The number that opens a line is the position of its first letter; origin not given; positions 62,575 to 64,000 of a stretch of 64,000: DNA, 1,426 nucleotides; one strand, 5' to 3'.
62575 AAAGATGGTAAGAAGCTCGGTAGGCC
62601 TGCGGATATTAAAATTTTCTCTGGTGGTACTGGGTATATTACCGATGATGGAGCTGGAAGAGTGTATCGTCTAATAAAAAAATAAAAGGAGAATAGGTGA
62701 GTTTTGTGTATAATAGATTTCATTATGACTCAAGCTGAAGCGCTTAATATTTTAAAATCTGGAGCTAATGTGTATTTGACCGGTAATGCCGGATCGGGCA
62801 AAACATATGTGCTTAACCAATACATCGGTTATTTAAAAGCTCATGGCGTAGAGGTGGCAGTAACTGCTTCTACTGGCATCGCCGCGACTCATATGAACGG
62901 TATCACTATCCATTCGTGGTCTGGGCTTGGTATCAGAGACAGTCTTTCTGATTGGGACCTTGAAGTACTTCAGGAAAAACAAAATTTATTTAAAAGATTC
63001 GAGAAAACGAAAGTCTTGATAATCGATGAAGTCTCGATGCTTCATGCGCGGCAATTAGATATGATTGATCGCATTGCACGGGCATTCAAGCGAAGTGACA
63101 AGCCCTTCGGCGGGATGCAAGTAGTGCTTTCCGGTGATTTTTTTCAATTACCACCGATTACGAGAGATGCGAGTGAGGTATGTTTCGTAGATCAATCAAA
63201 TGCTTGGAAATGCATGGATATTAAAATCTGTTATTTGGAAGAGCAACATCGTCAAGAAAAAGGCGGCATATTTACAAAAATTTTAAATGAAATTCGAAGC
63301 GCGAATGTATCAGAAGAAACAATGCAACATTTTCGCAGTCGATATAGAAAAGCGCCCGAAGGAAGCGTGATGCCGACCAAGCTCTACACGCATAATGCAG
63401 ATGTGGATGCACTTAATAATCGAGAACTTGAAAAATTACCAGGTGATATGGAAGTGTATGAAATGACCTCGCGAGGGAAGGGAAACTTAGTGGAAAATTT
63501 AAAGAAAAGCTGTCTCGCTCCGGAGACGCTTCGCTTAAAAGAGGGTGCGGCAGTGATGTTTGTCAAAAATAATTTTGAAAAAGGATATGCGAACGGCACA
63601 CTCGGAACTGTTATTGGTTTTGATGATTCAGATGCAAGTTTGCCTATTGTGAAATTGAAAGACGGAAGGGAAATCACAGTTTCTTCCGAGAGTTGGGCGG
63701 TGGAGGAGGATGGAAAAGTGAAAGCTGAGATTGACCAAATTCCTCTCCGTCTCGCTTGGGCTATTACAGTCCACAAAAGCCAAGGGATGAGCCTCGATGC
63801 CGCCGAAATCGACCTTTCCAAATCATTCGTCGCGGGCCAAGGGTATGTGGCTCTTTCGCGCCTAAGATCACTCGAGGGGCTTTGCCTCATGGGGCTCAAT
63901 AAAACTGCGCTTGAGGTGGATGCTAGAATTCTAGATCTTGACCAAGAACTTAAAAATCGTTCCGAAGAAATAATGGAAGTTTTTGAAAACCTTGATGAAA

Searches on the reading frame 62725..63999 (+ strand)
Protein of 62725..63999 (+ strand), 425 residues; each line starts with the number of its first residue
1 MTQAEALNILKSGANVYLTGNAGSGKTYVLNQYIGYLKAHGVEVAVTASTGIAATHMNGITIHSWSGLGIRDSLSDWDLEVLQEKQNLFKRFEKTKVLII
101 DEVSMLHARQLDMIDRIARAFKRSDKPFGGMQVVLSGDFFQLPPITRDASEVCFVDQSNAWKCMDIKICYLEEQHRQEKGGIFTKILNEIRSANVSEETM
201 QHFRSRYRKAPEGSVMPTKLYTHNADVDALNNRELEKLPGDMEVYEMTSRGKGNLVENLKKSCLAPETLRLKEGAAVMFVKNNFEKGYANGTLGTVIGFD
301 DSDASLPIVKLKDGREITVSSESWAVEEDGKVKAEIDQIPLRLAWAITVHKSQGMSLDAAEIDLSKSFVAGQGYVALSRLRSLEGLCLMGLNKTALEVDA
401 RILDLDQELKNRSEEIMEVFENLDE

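Call 34: search_protein_families(library=padloc, proteins=[window:62725-63999:+], max_evalue=0.001)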
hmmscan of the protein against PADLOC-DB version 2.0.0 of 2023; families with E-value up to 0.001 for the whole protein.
window:62725-63999:+ (425 aa): 12 families
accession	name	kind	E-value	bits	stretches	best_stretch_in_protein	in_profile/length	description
PDLC05065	PDC-S68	-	1.6e-18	63.9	2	3-146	610-746/1221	-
PDLC05064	PDC-S68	-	4.9e-18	62.3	1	17-146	704-825/1273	-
PDLC01148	RecD_like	-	1.6e-16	57.7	1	3-178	318-474/719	RecD/Tra ATPase fused to N-terminal HHH domain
PDLC01734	typeIV_RecD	-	8.4e-16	55.4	1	3-355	344-681/763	RecD_0_IVD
PDLC04476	PDC-M16A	-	4.9e-14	49.7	1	16-326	27-351/691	-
PDLC04475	PDC-M16A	-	5e-13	46.4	1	8-302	25-334/721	-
PDLC05066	PDC-S68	-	1.1e-11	41.6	1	4-147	584-723/1202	-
PDLC04474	PDC-M16A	-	8.8e-06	22.4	0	8-110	229-338/917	-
PDLC04472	PDC-M16A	-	1.8e-05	21.3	1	17-61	244-294/930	-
PDLC05035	PDC-S53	-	9.5e-05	18.6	0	318-362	793-836/900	-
PDLC04140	mad8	-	0.0001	19.9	0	10-102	24-85/314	mads_8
PDLC02372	Nhi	-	0.0005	16.8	1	9-115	194-285/470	-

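Call 35: search_protein_families(library=pfam, proteins=[window:62725-63999:+], max_evalue=0.0001)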
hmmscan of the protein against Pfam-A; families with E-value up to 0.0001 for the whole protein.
window:62725-63999:+ (425 aa): 5 families
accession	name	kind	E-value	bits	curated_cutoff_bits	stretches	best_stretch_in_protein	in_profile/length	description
PF05970.20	PIF1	-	5.4e-40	137.8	25.9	1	10-189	19-211/223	PIF1-like helicase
PF13604.12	AAA_30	-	6.7e-16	59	27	1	3-148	6-134/191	AAA domain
PF13245.12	AAA_19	-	1.2e-14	55.1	25.1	1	3-145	1-132/134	AAA domain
PF21530.3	Pif1_2B_dom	-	7.4e-09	35.6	23.9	1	255-299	2-47/47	DNA helicase Pif1, 2B domain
PF13401.12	AAA_22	-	7.5e-07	30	27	1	15-137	7-122/130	AAA domain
